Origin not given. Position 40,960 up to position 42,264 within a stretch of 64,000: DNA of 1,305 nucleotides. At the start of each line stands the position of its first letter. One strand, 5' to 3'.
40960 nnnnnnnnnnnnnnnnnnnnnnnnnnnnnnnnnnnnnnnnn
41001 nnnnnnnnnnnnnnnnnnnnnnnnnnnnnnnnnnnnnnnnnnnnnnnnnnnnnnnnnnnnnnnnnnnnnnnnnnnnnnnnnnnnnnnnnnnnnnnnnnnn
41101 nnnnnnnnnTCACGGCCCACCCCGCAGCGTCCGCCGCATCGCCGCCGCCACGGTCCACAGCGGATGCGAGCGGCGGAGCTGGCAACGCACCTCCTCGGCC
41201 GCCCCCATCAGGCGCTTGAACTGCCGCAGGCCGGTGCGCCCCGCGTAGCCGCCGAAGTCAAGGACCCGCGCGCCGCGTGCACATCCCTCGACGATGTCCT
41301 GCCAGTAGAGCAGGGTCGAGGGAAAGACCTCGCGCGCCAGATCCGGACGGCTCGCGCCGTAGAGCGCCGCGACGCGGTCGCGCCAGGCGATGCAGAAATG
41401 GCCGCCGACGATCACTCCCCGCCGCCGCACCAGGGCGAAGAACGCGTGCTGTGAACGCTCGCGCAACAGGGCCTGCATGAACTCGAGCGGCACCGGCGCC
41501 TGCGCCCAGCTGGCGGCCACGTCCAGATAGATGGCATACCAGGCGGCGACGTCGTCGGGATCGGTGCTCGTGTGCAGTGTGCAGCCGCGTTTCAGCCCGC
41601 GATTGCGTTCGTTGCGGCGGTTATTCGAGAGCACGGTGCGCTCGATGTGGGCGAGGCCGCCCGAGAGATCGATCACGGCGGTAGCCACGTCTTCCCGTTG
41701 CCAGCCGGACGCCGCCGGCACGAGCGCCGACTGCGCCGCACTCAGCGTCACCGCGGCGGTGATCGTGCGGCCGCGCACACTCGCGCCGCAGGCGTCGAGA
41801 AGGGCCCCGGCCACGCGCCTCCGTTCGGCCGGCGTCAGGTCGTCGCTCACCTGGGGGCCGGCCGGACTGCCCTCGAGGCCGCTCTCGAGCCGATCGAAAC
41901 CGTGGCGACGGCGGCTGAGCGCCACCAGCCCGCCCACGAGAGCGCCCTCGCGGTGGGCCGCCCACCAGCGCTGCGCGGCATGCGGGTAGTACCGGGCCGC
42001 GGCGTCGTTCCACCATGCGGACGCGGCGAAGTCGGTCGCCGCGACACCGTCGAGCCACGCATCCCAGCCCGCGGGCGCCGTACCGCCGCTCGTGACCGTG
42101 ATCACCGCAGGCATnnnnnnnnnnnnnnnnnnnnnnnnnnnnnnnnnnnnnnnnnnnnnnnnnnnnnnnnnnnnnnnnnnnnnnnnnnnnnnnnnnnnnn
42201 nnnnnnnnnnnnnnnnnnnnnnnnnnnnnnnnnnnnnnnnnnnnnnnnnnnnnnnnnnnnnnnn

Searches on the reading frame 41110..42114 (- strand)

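Call 67: search_protein_families(library=pfam, proteins=[window:41110-42114:-], max_evalue=0.00001)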
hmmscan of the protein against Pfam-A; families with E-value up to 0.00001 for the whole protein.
window:41110-42114:- (334 aa): 1 family
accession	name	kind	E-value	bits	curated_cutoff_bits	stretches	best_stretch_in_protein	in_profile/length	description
PF13480.13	Acetyltransf_6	-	1.9e-16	61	22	1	164-300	5-142/143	Acetyltransferase (GNAT) domain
